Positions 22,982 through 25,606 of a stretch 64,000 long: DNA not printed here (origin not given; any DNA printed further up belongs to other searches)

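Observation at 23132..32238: TetR-OMF-MFP-RND efflux operon translationally coupled to an octaheme cytochrome c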

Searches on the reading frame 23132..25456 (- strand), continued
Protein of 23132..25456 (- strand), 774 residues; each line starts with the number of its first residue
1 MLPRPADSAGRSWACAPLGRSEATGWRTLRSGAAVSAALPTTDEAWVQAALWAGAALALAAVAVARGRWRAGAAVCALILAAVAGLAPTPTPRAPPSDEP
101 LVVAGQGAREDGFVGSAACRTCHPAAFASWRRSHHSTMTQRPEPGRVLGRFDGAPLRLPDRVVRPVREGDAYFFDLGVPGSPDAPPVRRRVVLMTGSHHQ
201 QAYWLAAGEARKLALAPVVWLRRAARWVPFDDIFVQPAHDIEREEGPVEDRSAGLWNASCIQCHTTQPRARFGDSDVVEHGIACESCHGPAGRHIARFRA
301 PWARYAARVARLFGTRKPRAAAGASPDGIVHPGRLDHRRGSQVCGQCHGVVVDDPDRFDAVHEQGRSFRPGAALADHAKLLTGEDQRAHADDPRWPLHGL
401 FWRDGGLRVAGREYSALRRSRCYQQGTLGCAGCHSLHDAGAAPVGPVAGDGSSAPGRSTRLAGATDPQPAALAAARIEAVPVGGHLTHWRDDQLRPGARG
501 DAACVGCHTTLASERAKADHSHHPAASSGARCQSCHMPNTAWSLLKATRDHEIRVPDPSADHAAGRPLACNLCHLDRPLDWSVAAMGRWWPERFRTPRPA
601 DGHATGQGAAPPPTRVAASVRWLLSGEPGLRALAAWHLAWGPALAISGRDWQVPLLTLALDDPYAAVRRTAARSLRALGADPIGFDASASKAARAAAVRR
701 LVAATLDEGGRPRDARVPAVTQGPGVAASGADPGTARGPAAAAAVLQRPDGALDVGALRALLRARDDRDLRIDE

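Call 29: search_solved_structures(query=A2, max_evalue=1)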
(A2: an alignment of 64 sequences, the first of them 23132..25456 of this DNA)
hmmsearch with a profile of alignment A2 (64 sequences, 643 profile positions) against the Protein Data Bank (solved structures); distinct sequences matched with E-value up to 1: 33.
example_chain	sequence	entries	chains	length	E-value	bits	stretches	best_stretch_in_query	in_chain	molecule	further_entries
6i5b_A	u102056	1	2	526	8.2e-24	87.4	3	200-251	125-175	Uncharacterized protein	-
2j7a_A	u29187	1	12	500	4.3e-12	48.6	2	431-491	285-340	CYTOCHROME C NITRITE REDUCTASE NRFA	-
2vr0_A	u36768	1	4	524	5.1e-12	48.4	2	431-491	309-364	CYTOCHROME C NITRITE REDUCTASE, CATALYTIC SUBUNIT NFRA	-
1oah_A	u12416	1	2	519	6.1e-09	38.2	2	431-512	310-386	CYTOCHROME C NITRITE REDUCTASE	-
6v0a_A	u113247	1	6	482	1e-08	37.5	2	434-498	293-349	Nitrite reductase (cytochrome; ammonia-forming)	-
8bcx_A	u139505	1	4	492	1e-08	37.5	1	434-492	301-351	Nitrite reductase (cytochrome; ammonia-forming)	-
4rkm_A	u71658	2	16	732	3.4e-08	35.8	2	52-88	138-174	MccA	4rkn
6qvm_A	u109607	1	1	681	2.2e-07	33.1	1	196-250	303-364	Multiheme cytochrome cf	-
5ze8_A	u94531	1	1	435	1.3e-06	30.6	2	62-94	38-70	cytochrome c552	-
6r2q_A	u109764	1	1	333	1.3e-05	27.2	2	372-447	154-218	Cystathionine beta-synthase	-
3ubr_A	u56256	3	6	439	2.6e-05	26.3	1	434-512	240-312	Cytochrome c-552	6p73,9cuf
1bvb_A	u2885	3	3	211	0.0028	19.5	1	199-272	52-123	CYTOCHROME C-554 | CYTOCHROME C554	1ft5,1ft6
6gwc_C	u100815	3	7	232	0.003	19.5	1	510-624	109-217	iE5 ALPHAREP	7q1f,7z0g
4wjy_A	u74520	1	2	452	0.0047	18.8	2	433-508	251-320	Cytochrome c-552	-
7tfs_A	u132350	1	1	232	0.0061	18.4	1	375-418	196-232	Cytochrome c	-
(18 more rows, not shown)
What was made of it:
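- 23132..25342 (-): Membrane-anchored octahaem c-type cytochrome. Probable start is TTG 25342 (736 aa); the maximal ORF runs from ATG 25456 (774 aa). Layout: two N-terminal TM helices, a beta-sheet domain, 8 CXXCH motifs, and a C-terminal helical-repeat (HEAT-like) domain ending in an invariant Glu. Call 29: profile match to OcwA (6i5b), E=8.2e-24, then NrfA and MccA.
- On Multihaem cytochrome c, NrfA/MccA/OcwA superfamily: OcwA E=8.2e-24, NrfA about 4e-12, MccA 3e-8 (call 29).
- On HEAT-repeat domain: The family profile hits designed HEAT-like alphaRep proteins at E=0.003-0.02 over profile positions 510-639 (call 29).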

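Call 32: search_solved_structures(query=window:23132-25456:-, max_evalue=0.01, show_alignments=1)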
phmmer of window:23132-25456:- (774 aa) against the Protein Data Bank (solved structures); distinct sequences matched with E-value up to 0.01: 1.
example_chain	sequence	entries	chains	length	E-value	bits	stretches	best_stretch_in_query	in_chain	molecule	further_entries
6i5b_A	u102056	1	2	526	3.3e-07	32.5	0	224-296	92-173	Uncharacterized protein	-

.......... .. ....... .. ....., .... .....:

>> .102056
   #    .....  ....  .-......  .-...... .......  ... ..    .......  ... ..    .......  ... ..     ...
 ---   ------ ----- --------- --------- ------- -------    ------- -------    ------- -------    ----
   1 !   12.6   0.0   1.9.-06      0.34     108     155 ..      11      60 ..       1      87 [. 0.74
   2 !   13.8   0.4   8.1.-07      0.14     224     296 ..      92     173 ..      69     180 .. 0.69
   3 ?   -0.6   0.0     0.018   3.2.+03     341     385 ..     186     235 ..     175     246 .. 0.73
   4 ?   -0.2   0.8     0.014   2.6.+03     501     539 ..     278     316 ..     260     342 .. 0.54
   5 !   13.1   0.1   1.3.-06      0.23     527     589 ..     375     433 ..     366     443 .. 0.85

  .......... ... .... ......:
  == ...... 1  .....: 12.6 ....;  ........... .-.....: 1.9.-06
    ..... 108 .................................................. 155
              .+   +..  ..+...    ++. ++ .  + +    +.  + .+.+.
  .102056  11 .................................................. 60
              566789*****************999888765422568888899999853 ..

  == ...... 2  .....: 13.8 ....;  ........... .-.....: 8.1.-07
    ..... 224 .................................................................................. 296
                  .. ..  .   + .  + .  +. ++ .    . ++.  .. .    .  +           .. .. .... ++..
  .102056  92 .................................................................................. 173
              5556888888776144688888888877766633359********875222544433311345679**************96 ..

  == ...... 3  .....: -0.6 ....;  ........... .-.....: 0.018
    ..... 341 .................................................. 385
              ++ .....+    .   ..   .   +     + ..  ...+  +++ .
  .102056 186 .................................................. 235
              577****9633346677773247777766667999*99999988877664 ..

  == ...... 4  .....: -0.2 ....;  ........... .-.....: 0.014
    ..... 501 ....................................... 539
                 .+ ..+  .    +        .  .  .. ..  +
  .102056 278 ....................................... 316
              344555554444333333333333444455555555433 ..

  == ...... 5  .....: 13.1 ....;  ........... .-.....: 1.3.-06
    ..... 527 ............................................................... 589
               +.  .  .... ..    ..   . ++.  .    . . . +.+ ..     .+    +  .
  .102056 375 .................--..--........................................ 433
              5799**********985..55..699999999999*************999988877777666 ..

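Call 38: predict_structure(alignment_id=A2)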
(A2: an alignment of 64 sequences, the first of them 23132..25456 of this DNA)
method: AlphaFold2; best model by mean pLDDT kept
length: 774 residues; sequences in the alignment: 64
mean_pLDDT: 79.9   pTM: 0.80
mean pLDDT of the five models: 79.9, 78.4, 78.1, 77.2, 75.8
residues with pLDDT >= 90: 397; 70-90: 193; 50-70: 68; < 50: 116
segments of 3 or more residues with pLDDT < 50: 1-41, 441-486, 602-608, 718-722, 726-735
pLDDT, mean of each block of 10 residues (from residue 1): 36 32 33 38 67 77 55 78 72 59 75 89 88 88 95 94 97 95 95 91 92 95 94 84 64 88 92 88 88 91 90 72 72 92 95 88 90 93 88 81 93 95 94 79 41 32 31 32 44 82 90 95 93 92 91 92 92 94 92 73 49 83 96 97 91 96 96 95 93 95 92 64 47 57 90 94 93 89
secondary structure, 60 per line:
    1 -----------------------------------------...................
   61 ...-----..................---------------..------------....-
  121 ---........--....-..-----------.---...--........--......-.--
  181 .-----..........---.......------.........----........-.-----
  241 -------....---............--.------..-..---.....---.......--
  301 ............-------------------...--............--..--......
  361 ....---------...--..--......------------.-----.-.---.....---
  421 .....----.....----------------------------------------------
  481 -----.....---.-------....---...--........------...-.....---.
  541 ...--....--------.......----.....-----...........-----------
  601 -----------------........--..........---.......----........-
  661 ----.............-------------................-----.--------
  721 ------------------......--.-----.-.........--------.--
elements in order (helices of 4 or more, strands of 3 or more residues): H42-63 H69-86 H116-119 H124-131 H134-137 E156-158 E161-168 E171-176 E187-196 E200-206 E213-221 E226-229 H230-233 H248-251 H255-264 H284-288 H292-298 H301-312 H337-348 H355-364 H383-388 H413-417 H421-425 H430-433 H486-490 H502-505 H514-521 H532-536 E540-543 E546-549 H558-564 H569-573 H579-589 H618-625 H628-637 H641-647 H652-659 H665-677 H691-705 H739-744 H755-763
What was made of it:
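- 23132..25342 (-): Call 38: AF2 mean pLDDT 79.9, pTM 0.80.
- On HEAT-repeat domain: AF2 predicts stacked helices over residues 618-705 (call 38).
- Checked: AlphaFold gives pLDDT below 50 for residues 1-41 (call 38).
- It is disordered in AF2 (call 38).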

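Call 40: search_protein_families(library=pfam, proteins=[L058:308-1519:+, L058:4676-5611:+, L058:5624-6505:-, L058:6534-7271:-, L047:6303-8633:+, L047:8615-9835:+, L047:11699-13390:+, L088:3-2222:+, L088:4813-6858:+, L049:11761-12279:+], max_evalue=0.001)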
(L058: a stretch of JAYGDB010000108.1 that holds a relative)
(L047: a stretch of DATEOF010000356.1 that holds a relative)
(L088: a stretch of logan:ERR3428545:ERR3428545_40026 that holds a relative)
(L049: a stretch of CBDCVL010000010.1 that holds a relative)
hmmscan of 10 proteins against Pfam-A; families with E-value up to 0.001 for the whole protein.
L058:308-1519:+ (403 aa): 3 families
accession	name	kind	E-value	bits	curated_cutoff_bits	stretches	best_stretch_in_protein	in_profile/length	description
PF16576.10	HlyD_D23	-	2e-19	70.2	30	1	68-297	2-214/214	Barrel-sandwich domain of CusB or HlyD membrane-fusion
PF13437.12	HlyD_3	-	1.5e-17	64.7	22.2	1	193-294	1-106/106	HlyD family secretion protein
PF00529.27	CusB_dom_1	-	0.00014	22.5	26.5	0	306-369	11-88/89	Cation efflux system protein CusB domain 1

L058:4676-5611:+ (311 aa): 1 family
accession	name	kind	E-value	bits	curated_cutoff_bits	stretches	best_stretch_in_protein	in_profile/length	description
PF05721.19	PhyH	-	2.7e-19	70.7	22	1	53-248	2-201/213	Phytanoyl-CoA dioxygenase (PhyH)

L058:5624-6505:- (293 aa): 1 family
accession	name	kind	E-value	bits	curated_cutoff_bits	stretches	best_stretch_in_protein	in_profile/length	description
PF02574.22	S-methyl_trans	-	4.7e-57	194.4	22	1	4-290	2-282/283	Homocysteine S-methyltransferase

L058:6534-7271:- (245 aa): 3 families
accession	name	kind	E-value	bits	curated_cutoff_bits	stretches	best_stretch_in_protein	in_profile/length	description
PF07883.17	Cupin_2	-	1.3e-10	41.2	27.2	1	162-221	10-68/70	Cupin domain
PF02311.25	AraC_binding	-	1.8e-05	24.9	21.1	1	166-208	19-60/135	AraC-like ligand binding domain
PF05899.18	Cupin_3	-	3.9e-05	23.7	23.5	1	168-207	24-62/74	EutQ-like cupin domain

L047:6303-8633:+ (776 aa): 8 families
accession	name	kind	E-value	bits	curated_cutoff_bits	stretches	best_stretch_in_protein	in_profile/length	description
PF02518.31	HATPase_c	-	5.1e-26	91.7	26.4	1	521-631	1-108/111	Histidine kinase-, DNA gyrase B-, and HSP90-like ATPase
PF08448.16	PAS_4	-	4.6e-22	78.8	23.1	2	175-271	5-109/110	PAS fold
PF13426.13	PAS_9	-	1.4e-20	73.9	27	2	177-269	3-103/103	PAS domain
PF00989.32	PAS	-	1.8e-19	70.2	22.6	2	283-385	2-113/113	PAS fold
PF00072.30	Response_reg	-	2.1e-15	57.3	30.2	1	658-769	1-110/111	Response regulator receiver domain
PF13188.13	PAS_8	-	1.2e-14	54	21.8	2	284-336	3-55/65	PAS domain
PF08447.18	PAS_3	-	7.8e-12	45.8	25.6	1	304-364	2-70/89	PAS fold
PF00512.31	HisKA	-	1.2e-09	38.5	26.9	1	404-480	2-65/66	His Kinase A (phospho-acceptor) domain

L047:8615-9835:+ (406 aa): 1 family
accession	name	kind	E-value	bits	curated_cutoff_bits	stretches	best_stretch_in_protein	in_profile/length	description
PF09594.16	GT87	-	2.3e-26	93.5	25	1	71-303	1-229/237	Glycosyltransferase family 87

L047:11699-13390:+ (563 aa): 1 family
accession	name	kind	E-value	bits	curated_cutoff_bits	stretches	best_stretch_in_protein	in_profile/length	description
PF01544.23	CorA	-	2.7e-05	24.1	27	1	428-506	208-288/292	CorA-like Mg2+ transporter protein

L088:3-2222:+ (739 aa): 6 families
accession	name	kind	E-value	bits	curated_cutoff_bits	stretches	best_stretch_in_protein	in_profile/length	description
PF00034.26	Cytochrom_C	-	1.2e-09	39.7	21.3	1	622-739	2-89/90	Cytochrome c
PF21419.2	RoxA-like_Cyt-c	-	7.6e-09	35.4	26.7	1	684-712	2-30/39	RoxA-like, cytochrome c-like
PF13442.11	Cytochrome_CBB3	-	1.1e-07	32.5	27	0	621-736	3-68/68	Cytochrome C oxidase, cbb3-type, subunit III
PF03150.19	CCP_MauG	-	2.8e-07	31.7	25.6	0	624-717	7-84/149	Di-haem cytochrome c peroxidase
PF13360.13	PQQ_2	-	9.5e-05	22.6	27.6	0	118-258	5-144/233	Outer membrane protein assembly factor BamB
PF10282.15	Lactonase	-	0.00046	19.9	21.7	0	393-457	151-217/344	Lactonase, 7-bladed beta-propeller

L088:4813-6858:+ (682 aa): 1 family
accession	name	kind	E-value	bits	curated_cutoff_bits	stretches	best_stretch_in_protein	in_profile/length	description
PF13231.12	PMT_2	-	2.3e-09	38.1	26.1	1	227-383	3-154/160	Dolichyl-phosphate-mannose-protein mannosyltransferase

L049:11761-12279:+ (173 aa): 0 families

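Call 41: fold_search(model_id=the predicted structure, library=pdb)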
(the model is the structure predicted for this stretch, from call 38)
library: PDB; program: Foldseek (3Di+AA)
matches with E <= 10: 289; with E <= 0.001: 7
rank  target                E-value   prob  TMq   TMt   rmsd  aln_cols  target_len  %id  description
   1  6i5b_B                2.8e-12  1.00  0.36  0.55  16.2       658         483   15  Crystal Structure of Outer Cell Wall Cytochrome OcwA (released 2019-09-25)
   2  6i5b_A                4.7e-12  1.00  0.36  0.55  15.8       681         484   15  Crystal Structure of Outer Cell Wall Cytochrome OcwA (released 2019-09-25)
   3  4rkm_B                6.0e-05  1.00  0.20  0.22  10.8       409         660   15  Wolinella succinogenes octaheme sulfite reductase MccA, form I (released 2015-02-04)
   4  4rkn_C                6.7e-05  1.00  0.26  0.29  11.5       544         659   15  Wolinella succinogenes octaheme sulfite reductase MccA, form II (released 2015-02-04)
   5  4rkm_A                1.0e-04  1.00  0.20  0.23  11.3       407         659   16  Wolinella succinogenes octaheme sulfite reductase MccA, form I (released 2015-02-04)
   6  4rkm_G                1.4e-04  1.00  0.19  0.22  10.4       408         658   15  Wolinella succinogenes octaheme sulfite reductase MccA, form I (released 2015-02-04)
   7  4rkn_B                2.2e-04  1.00  0.20  0.23  10.4       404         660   16  Wolinella succinogenes octaheme sulfite reductase MccA, form II (released 2015-02-04)
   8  6g4j_B                4.8e-01  0.60  0.08  0.42   9.2       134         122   25  Structure of the protein kinase YabT from Bacillus subtilis in complex with an alphaREP crystallization helper (released 2019-01-30)
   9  5dcq_A                8.5e-01  0.21  0.07  0.25   7.9       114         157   25  Crystal structure of bacterial adhesin, FNE from Streptococcus equi spp. equi. (released 2016-06-29)
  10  7o0j                  8.5e-01  0.09  0.04  0.16  12.9        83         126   11  High resolution structure of recombinant chichen liver Bile Acid Binding Protein (cL-BABP) (released 2021-05-12)
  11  5dcq_C                1.0e+00  0.09  0.08  0.24  10.8       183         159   18  Crystal structure of bacterial adhesin, FNE from Streptococcus equi spp. equi. (released 2016-06-29)
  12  2bsz_A                1.1e+00  0.08  0.04  0.10  13.2       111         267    8  Structure of Mesorhizobium loti arylamine N-acetyltransferase 1 (released 2005-05-25)
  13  3sla_B                1.2e+00  0.35  0.08  0.35   8.3        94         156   19  X-ray structure of first four repeats of human beta-catenin (released 2012-02-29)
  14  5dcq_B                1.2e+00  0.15  0.07  0.25   7.4       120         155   26  Crystal structure of bacterial adhesin, FNE from Streptococcus equi spp. equi. (released 2016-06-29)
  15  6veh                  1.4e+00  0.57  0.07  0.29   7.5        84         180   25  Computationally designed C3-symmetric homotrimer from HEAT repeat protein (released 2020-08-05)
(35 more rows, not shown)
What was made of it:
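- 23132..25342 (-): Call 41: Foldseek match to OcwA at 2.8e-12 and to MccA at 6e-5.
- On Multihaem cytochrome c, NrfA/MccA/OcwA superfamily: Foldseek probability 1.00 for OcwA and MccA (call 41).
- On HEAT-repeat domain: Foldseek probabilities are 0.2-0.6 (call 41).
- Closest known: MccA octahaem sulfite reductase and NrfA pentahaem nitrite reductase. Same: Significant profile and fold matches (calls 29, 41).
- Checked: A helical-repeat C-terminal domain is supported, with weak profile matches to HEAT-like alphaRep proteins (call 29, E=0.003-0.02; call 41).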

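Call 59: list_cluster_members(proteins=[P0001, P0002, P0079])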
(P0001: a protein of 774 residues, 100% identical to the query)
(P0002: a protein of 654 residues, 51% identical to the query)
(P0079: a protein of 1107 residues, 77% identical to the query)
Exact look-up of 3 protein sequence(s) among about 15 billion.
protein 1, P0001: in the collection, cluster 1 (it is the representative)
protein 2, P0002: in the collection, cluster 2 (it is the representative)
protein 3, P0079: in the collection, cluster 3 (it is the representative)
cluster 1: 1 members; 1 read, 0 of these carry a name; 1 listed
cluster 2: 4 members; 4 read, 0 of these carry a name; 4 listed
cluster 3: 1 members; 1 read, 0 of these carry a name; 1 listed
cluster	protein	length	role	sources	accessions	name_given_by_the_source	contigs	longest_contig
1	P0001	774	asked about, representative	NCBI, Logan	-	-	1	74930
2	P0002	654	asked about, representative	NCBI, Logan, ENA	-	-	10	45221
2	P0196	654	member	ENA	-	-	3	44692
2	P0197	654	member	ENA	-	-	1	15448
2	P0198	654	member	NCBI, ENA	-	-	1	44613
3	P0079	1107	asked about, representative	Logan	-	-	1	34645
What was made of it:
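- Tried and rejected: Cluster look-up gave no organism name for the source contig (call 59).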

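Call 60: search_protein_families(library=pfam, proteins=[L082:11968-13692:+, L049:11761-12279:+, L063:11625-12458:+], max_evalue=1)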
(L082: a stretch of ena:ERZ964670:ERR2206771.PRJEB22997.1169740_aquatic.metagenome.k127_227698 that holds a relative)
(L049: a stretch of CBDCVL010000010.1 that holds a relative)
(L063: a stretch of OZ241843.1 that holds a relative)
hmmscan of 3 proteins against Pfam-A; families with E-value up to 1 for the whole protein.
L082:11968-13692:+ (574 aa): 1 family
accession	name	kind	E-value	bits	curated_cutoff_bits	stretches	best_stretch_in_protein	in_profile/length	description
PF09834.14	DUF2061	-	0.029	15.2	23.1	1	364-390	10-36/52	Predicted membrane protein (DUF2061)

L049:11761-12279:+ (173 aa): 0 families

L063:11625-12458:+ (278 aa): 0 families
